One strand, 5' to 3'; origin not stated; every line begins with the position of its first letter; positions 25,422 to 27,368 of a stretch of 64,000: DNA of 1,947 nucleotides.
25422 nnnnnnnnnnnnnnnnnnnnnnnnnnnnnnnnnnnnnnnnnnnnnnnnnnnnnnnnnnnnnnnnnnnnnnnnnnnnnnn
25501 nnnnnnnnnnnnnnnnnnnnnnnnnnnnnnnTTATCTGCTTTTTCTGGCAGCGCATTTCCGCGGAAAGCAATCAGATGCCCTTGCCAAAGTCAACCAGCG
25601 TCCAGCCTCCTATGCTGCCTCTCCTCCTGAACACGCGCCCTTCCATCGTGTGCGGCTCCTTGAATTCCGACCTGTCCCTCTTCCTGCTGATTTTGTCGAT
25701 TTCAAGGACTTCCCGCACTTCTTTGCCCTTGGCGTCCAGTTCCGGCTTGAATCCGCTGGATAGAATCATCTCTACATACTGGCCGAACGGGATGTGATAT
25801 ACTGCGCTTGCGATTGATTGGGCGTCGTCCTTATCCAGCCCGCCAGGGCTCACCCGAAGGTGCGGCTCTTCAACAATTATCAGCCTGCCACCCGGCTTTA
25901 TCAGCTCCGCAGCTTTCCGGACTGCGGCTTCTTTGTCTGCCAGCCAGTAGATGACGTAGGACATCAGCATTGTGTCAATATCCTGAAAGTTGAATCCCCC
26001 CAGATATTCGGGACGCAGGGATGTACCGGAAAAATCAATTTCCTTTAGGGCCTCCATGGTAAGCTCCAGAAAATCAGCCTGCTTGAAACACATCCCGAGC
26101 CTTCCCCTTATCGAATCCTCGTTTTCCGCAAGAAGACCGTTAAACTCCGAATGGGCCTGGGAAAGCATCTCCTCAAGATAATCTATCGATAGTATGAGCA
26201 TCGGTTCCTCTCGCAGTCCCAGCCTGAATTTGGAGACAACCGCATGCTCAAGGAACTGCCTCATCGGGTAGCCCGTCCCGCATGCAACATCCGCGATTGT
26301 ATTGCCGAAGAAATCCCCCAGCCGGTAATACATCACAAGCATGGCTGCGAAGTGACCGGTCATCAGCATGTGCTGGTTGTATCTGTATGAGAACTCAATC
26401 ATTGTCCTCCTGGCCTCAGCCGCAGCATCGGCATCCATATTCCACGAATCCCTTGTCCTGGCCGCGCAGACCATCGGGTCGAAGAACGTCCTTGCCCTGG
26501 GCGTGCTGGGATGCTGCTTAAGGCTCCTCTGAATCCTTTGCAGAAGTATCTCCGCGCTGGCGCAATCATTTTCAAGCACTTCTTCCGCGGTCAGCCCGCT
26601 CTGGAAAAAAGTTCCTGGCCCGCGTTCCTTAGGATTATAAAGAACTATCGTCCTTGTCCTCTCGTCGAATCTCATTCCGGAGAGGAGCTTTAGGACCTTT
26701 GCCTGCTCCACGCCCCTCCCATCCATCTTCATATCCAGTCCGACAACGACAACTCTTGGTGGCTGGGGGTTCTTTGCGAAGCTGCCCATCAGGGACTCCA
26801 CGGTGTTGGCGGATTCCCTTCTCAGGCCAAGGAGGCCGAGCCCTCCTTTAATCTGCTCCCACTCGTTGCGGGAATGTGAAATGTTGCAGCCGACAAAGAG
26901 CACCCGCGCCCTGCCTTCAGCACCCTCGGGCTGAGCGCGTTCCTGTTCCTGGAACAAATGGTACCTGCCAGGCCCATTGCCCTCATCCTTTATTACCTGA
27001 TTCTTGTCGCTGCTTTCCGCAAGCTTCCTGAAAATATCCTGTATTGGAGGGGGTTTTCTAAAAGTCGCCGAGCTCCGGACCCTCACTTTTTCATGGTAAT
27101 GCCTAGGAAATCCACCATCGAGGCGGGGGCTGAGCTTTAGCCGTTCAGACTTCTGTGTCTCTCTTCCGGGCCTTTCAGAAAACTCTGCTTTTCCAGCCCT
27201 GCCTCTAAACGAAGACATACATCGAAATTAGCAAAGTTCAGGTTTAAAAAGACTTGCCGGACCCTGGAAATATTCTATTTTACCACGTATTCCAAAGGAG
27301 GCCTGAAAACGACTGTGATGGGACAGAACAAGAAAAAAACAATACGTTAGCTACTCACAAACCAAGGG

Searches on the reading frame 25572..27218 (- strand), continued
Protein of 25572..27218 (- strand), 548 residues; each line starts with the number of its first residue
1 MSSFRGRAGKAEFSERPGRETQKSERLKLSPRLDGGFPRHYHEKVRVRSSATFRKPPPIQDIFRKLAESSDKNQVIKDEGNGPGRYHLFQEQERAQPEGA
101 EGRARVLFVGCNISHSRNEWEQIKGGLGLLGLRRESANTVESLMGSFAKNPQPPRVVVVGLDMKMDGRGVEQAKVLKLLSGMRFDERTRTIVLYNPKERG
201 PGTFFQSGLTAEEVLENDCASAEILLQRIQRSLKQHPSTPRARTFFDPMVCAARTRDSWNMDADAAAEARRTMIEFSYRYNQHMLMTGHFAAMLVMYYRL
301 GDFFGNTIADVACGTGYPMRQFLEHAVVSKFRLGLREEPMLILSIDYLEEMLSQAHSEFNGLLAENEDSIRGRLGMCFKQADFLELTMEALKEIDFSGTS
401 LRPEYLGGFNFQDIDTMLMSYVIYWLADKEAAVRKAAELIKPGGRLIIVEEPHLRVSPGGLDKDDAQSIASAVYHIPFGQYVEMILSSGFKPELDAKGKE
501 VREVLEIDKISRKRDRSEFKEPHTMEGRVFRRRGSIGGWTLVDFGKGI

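Call 52: predict_structure(alignment_id=A4)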
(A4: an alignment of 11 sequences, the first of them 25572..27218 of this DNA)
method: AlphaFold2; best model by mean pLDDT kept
length: 548 residues; sequences in the alignment: 11
mean_pLDDT: 69.7   pTM: 0.67
mean pLDDT of the five models: 69.7, 68.2, 67.3, 65.9, 64.5
residues with pLDDT >= 90: 73; 70-90: 275; 50-70: 69; < 50: 131
segments of 3 or more residues with pLDDT < 50: 1-101, 237-251, 536-548
pLDDT, mean of each block of 10 residues (from residue 1): 32 34 28 29 28 37 40 34 37 36 77 72 86 88 85 84 84 79 70 76 57 74 83 57 40 58 83 81 75 84 91 71 83 85 87 83 80 86 86 74 71 87 85 92 94 72 78 82 94 93 80 54 89 62 41
secondary structure, 60 per line:
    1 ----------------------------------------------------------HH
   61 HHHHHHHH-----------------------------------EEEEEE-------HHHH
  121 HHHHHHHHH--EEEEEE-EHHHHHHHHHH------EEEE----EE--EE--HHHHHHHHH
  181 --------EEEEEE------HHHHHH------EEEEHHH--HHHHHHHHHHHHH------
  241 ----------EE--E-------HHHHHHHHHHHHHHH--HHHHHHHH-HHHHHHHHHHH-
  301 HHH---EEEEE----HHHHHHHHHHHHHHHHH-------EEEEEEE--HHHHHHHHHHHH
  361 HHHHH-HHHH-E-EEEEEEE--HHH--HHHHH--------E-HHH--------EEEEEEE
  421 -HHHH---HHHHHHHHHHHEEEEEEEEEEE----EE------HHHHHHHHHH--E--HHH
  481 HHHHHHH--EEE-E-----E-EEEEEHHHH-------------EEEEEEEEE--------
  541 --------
elements in order: H59-68 E104-109 H117-129 E132-137 H140-149 E156-159 H172-180 E189-194 H201-206 E213-216 H222-234 H263-277 H280-287 H289-299 E307-311 H316-332 E340-346 H349-365 H367-370 E374-380 H388-392 E414-420 H422-425 H429-439 E440-450 H463-472 H478-487 E490-492 E502-506 H507-510 E524-532

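Call 58: fold_search(model_id=the predicted structure, library=pdb)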
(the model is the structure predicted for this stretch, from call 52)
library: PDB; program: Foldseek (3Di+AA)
matches with E <= 10: 1390; with E <= 0.001: 543
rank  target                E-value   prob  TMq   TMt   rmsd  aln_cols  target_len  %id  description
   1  8zc8_A                1.3e-09  1.00  0.29  0.53   8.6       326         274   14  The structure of MitM and mitomycin A with SAH in mitomycin (released 2024-11-27)
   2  5wp5_B                3.1e-09  1.00  0.28  0.33  19.6       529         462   12  Arabidopsis thaliana phosphoethanolamine N-methyltransferase 2 (AtPMT2) in complex with SAH (released 2017-11-15)
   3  4ine_B                3.7e-09  1.00  0.29  0.36  19.3       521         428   12  Crystal structure of N-methyl transferase (PMT-2) from Caenorhabditis elegant complexed with S-adenosyl homocysteine a (released 2014-01-15)
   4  4ine_A                5.3e-09  1.00  0.29  0.36  19.5       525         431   12  Crystal structure of N-methyl transferase (PMT-2) from Caenorhabditis elegant complexed with S-adenosyl homocysteine a (released 2014-01-15)
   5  4kri_B                7.9e-09  1.00  0.29  0.37  20.0       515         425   11  Haemonchus contortus Phospholethanolamine N-methyltransferase 2 in complex with phosphomonomethylethanolamine and S-ad (released 2013-09-25)
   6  5wp5_A                8.4e-09  1.00  0.28  0.33  19.6       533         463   11  Arabidopsis thaliana phosphoethanolamine N-methyltransferase 2 (AtPMT2) in complex with SAH (released 2017-11-15)
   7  4kri_A                1.0e-08  1.00  0.31  0.38  20.1       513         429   11  Haemonchus contortus Phospholethanolamine N-methyltransferase 2 in complex with phosphomonomethylethanolamine and S-ad (released 2013-09-25)
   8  8zc7_B                1.3e-08  1.00  0.26  0.49   7.4       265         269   16  Crystallographic analysis of MitM, which catalyzes the post-mitosane modification in mitomycin biosynthesis (released 2024-11-27)
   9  8zc7_A                1.6e-08  1.00  0.26  0.49  11.7       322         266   16  Crystallographic analysis of MitM, which catalyzes the post-mitosane modification in mitomycin biosynthesis (released 2024-11-27)
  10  8zc8_B                3.2e-08  1.00  0.26  0.47  11.7       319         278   16  The structure of MitM and mitomycin A with SAH in mitomycin (released 2024-11-27)
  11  4kri_C                4.3e-08  1.00  0.26  0.33  20.8       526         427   12  Haemonchus contortus Phospholethanolamine N-methyltransferase 2 in complex with phosphomonomethylethanolamine and S-ad (released 2013-09-25)
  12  5gm1_E                6.4e-08  1.00  0.26  0.48  13.3       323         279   13  Crystal structure of methyltransferase TleD complexed with SAH (released 2016-09-28)
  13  2ip2_A                6.8e-08  1.00  0.26  0.41   5.1       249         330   18  Structure of the Pyocyanin Biosynthetic Protein PhzM (released 2006-10-24)
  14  6pvs_D                9.7e-08  1.00  0.29  0.55   6.4       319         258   13  Structure of Nicotinamide N-Methyltransferase (NNMT) in complex with inhibitor LL320 (released 2019-11-27)
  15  3mcz_A                9.7e-08  1.00  0.27  0.40  10.8       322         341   13  The Structure of an O-methyltransferase family protein from Burkholderia thailandensis. (released 2010-05-26)
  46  6f5z_A                8.8e-07  1.00  0.27  0.58   7.1       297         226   13  Complex between the Haloferax volcanii Trm112 methyltransferase activator and the Hvo_0019 putative methyltransferase (released 2018-07-11)
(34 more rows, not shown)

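Call 59: search_protein_families(library=pfam, alignment_id=A3, max_evalue=0.01)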
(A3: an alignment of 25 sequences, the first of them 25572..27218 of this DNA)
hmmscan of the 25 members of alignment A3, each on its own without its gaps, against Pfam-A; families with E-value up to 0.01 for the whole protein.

A. member 1, window:25572-27218:- (548 aa): 6 families
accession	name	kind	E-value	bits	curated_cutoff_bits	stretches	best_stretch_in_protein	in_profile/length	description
PF13847.12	Methyltransf_31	-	2.9e-07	30.7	27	1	305-453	4-114/145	Methyltransferase domain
PF08242.18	Methyltransf_12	-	3.8e-06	28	30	1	310-446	2-98/98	Methyltransferase domain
PF08241.18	Methyltransf_11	-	2.6e-05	25.2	21.2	1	410-448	57-95/95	Methyltransferase domain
PF01209.24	Ubie_methyltran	-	8.1e-05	22.5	20.1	0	413-454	116-157/233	ubiE/COQ5 methyltransferase family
PF13649.12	Methyltransf_25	-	0.0018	19.4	27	0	378-378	50-50/97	Methyltransferase domain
PF13489.12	Methyltransf_23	-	0.0021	18.2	27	1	413-450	81-118/164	Methyltransferase domain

B. families by the number of members that match (of 25 scanned): 13 families
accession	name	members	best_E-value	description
PF13847.12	Methyltransf_31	19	4.8e-13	Methyltransferase domain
PF08242.18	Methyltransf_12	19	1.9e-11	Methyltransferase domain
PF13649.12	Methyltransf_25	16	1.9e-10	Methyltransferase domain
PF13489.12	Methyltransf_23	16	2.1e-10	Methyltransferase domain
PF08241.18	Methyltransf_11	15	6.3e-10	Methyltransferase domain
PF01209.24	Ubie_methyltran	12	6.8e-07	ubiE/COQ5 methyltransferase family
PF13679.12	Methyltransf_32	3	0.0017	Methyltransferase domain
PF00072.30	Response_reg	1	4.7e-05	Response regulator receiver domain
PF01739.24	CheR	1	0.0013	CheR methyltransferase, SAM binding domain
PF06325.19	PrmA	1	0.0028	Ribosomal protein L11 methyltransferase (PrmA)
PF03291.22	mRNA_G-N7_MeTrfase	1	0.0039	mRNA (guanine-N(7))-methyltransferase domain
PF03141.22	Methyltransf_29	1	0.0075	Putative S-adenosyl-L-methionine-dependent methyltransferase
PF24786.1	RXYLT1_N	1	0.0093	RXYLT1 N-terminal domain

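Call 71: find_encoding_contigs(protein=P0025, flank=4000, max_places=2)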
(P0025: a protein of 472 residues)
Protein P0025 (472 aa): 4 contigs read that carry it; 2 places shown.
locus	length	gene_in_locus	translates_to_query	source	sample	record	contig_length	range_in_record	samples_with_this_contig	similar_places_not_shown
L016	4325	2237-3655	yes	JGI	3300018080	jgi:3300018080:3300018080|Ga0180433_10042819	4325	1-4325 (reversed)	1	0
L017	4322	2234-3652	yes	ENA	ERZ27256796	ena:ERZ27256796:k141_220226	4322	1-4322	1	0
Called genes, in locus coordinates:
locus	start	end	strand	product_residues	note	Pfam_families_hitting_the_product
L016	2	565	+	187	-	?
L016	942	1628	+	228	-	PF00702:Hydrolase, PF13419:HAD_2, PF13242:Hydrolase_like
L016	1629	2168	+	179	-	-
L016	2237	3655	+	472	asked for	PF13649:Methyltransf_25 (faint), PF13847:Methyltransf_31 (faint), PF08242:Methyltransf_12 (weak)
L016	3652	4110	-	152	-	PF13404:HTH_AsnC-type, PF13412:HTH_24, PF13556:HTH_30 (weak), PF01037:AsnC_trans_reg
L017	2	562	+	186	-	?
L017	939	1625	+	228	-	PF00702:Hydrolase, PF13419:HAD_2, PF13242:Hydrolase_like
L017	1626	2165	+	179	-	-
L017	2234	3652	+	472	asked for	PF13649:Methyltransf_25 (faint), PF13847:Methyltransf_31 (faint), PF08242:Methyltransf_12 (weak)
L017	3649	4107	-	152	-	PF13404:HTH_AsnC-type, PF13412:HTH_24, PF13556:HTH_30 (weak), PF01037:AsnC_trans_reg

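Call 72: find_encoding_contigs(protein=P0022, flank=4000, max_places=2)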
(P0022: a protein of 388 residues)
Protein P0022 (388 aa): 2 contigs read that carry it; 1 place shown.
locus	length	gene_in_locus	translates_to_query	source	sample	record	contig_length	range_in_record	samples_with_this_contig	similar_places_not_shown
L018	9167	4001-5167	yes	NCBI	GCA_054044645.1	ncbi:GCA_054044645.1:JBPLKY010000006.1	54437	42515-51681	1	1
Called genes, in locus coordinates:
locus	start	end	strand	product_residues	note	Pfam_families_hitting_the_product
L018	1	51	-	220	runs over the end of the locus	-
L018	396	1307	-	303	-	PF01972:SDH_protease (weak), PF00574:CLP_protease (weak), PF25145:NfeD1b_N, PF01343:Peptidase_S49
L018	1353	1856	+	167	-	PF01864:CarS-like, PF01148:CTP_transf_1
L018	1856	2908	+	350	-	PF01068:DNA_ligase_A_M (faint), PF09414:RNA_ligase, PF18330:Lig_C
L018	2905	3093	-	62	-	-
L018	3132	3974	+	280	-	PF00491:Arginase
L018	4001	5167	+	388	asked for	PF13489:Methyltransf_23 (weak), PF08241:Methyltransf_11, PF08242:Methyltransf_12, PF13649:Methyltransf_25 (weak), PF13847:Methyltransf_31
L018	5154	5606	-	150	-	PF13404:HTH_AsnC-type, PF13412:HTH_24, PF01047:MarR (weak), PF08279:HTH_11, PF13556:HTH_30 (faint), PF13730:HTH_36 (weak), PF01037:AsnC_trans_reg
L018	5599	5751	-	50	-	-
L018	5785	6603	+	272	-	PF01040:UbiA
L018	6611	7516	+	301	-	PF04055:Radical_SAM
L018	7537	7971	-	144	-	-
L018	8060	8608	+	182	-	-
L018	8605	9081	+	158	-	-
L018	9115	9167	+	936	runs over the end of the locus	?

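Call 73: find_encoding_contigs(protein=P0016, flank=4000, max_places=2)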
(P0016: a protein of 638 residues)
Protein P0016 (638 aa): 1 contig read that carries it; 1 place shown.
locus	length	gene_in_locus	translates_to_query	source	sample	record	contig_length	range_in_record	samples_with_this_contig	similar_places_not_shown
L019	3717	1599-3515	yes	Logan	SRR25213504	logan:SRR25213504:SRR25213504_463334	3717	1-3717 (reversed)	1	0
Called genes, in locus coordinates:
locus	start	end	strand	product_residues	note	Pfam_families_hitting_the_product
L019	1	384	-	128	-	?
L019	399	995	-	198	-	PF01025:GrpE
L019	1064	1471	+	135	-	-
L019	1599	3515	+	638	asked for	PF13489:Methyltransf_23 (weak), PF08242:Methyltransf_12, PF13649:Methyltransf_25 (faint), PF13847:Methyltransf_31 (weak)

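Call 86: list_cluster_members(proteins=[P0006, P0014, P0022, P0008, P0013, P0020, P0026, P0027, P0017, P0019])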
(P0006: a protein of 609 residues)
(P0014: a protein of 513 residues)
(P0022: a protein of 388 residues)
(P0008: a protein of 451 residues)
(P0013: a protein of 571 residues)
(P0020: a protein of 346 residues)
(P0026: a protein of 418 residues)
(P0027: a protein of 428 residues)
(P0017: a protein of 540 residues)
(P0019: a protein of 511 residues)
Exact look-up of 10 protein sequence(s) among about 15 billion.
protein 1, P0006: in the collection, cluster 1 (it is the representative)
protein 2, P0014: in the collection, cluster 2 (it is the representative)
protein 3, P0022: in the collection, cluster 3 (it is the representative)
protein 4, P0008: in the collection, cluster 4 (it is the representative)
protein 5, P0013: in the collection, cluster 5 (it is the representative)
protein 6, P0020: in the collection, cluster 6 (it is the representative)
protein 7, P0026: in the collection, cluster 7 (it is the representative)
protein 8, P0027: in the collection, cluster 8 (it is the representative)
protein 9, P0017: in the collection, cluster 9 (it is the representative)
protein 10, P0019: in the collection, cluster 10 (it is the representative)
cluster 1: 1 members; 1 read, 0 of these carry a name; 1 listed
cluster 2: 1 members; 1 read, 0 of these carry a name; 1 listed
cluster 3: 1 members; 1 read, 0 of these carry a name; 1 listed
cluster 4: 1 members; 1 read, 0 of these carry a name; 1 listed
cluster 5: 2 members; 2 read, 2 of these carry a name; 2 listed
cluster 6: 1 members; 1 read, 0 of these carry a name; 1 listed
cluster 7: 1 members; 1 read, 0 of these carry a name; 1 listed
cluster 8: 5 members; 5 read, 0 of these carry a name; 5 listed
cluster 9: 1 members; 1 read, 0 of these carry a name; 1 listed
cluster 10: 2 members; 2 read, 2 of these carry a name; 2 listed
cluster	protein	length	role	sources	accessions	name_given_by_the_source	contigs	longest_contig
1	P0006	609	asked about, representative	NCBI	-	-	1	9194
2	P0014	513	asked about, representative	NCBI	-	-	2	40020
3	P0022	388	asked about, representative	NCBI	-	-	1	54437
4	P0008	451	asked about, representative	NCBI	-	-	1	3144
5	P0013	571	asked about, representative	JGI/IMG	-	SAM-dependent methyltransferase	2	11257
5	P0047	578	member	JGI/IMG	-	SAM-dependent methyltransferase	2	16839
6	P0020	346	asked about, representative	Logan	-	-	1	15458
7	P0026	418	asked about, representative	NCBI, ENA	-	-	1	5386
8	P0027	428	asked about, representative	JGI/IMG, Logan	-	-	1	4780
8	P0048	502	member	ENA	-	-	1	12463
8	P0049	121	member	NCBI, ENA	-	-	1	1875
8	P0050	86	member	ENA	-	-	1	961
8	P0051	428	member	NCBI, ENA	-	-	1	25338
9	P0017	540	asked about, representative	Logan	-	-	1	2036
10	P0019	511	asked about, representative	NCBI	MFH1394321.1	MAG: class I SAM-dependent methyltransferase [Candidatus Micrarchaeota archaeon]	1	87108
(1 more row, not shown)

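Call 92: search_protein_families(library=pfam, proteins=[L006:4544-4954:+, L019:1064-1468:+, L018:5599-5748:-, L016:1629-2165:+], max_evalue=0.1)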
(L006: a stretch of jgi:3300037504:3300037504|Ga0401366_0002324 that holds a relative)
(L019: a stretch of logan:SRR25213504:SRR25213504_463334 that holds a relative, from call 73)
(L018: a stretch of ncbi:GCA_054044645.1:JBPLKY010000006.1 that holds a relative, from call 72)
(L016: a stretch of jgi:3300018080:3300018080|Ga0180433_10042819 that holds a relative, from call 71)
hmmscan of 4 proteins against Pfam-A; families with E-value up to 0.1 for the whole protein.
L006:4544-4954:+ (137 aa): 6 families
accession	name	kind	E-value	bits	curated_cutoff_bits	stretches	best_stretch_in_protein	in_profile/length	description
PF12840.13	HTH_20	-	0.0005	20.4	27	1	42-89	5-48/51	Helix-turn-helix domain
PF12802.13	MarR_2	-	0.0011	19.5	27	1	57-91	16-52/61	MarR family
PF08279.18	HTH_11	-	0.0063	16.8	25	1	54-92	10-48/55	HTH domain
PF04182.18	B-block_TFIIIC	-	0.038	14.5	22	1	51-93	10-52/73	B-block binding subunit of TFIIIC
PF06969.22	HemN_C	-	0.075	13.5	24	0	46-96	7-58/67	HemN C-terminal domain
PF01047.28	MarR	-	0.078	13.3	24.6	0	56-91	14-49/59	MarR family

L019:1064-1468:+ (135 aa): 1 family
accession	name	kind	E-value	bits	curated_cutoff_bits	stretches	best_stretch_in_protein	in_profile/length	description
PF04182.18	B-block_TFIIIC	-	0.0013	19.2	22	1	55-95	12-52/73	B-block binding subunit of TFIIIC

L018:5599-5748:- (49 aa): 2 families
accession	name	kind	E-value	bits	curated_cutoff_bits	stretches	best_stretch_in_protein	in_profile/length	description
PF24292.1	DUF7479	-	0.0025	18.3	27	0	4-23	28-47/60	Domain of unknown function (DUF7479)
PF23447.1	DUF7128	-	0.0042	17.4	25.7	1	6-32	12-38/44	Domain of unknown function (DUF7128)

L016:1629-2165:+ (179 aa): 1 family
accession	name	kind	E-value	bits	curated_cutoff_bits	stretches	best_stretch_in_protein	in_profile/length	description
PF03419.18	Peptidase_U4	-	0.025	14.4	28.4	1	13-74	84-134/284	Sporulation factor SpoIIGA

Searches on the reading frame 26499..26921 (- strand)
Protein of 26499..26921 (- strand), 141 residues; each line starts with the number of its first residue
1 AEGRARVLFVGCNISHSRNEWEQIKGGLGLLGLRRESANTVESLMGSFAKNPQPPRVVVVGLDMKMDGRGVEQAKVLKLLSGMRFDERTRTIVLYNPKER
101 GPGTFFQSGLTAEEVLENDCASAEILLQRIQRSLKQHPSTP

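Call 82: search_solved_structures(query=A7, max_evalue=10)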
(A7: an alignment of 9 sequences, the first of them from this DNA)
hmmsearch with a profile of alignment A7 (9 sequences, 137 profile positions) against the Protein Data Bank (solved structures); distinct sequences matched with E-value up to 10: 67 (the best 60 are shown).
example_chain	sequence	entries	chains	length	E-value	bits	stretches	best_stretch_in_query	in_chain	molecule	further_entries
9xzo_A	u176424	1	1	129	1.3e-05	28.3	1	22-135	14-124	De novo protein M1X0B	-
4d6x_A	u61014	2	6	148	0.0024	21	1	22-117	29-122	BACTERIAL REGULATORY, FIS FAMILY PROTEIN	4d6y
1dc7_A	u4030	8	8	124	0.0027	20.8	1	24-112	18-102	NITROGEN REGULATION PROTEIN | NITROGEN REGULATION PROTEIN NR(I) | NTRC RECEIVER DOMAIN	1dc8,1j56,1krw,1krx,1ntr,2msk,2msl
2jvj_A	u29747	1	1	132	0.01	18.9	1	29-102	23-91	Sporulation initiation phosphotransferase F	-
6ekg_Y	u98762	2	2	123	0.011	18.8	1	71-123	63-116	Chemotaxis protein CheY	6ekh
5x5j_A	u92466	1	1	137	0.011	18.8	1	25-134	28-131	AdeR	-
6er7_A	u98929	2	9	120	0.011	18.7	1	69-131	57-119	120aa long hypothetical chemotaxis protein (CheY)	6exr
5xjp_A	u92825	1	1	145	0.013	18.5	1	25-134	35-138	AdeR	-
3cwo_X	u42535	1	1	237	0.015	18.4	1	69-130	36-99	beta/alpha-barrel protein based on 1THF and 1TMY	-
7od9_B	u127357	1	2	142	0.017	18.2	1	71-122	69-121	Response regulator receiver protein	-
3a0r_B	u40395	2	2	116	0.017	18.1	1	21-115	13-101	Response regulator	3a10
5m7n_A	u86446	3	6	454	0.018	18.1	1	22-117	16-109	Nitrogen assimilation regulatory protein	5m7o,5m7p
3a0u_A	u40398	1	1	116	0.018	18.1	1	21-115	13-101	Response regulator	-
1l5y_A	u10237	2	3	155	0.026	17.6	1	7-118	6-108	C4-DICARBOXYLATE TRANSPORT TRANSCRIPTIONAL REGULATORY PROTEIN DCTD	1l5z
1f51_E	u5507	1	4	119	0.027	17.5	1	29-97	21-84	SPORULATION INITIATION PHOSPHOTRANSFERASE F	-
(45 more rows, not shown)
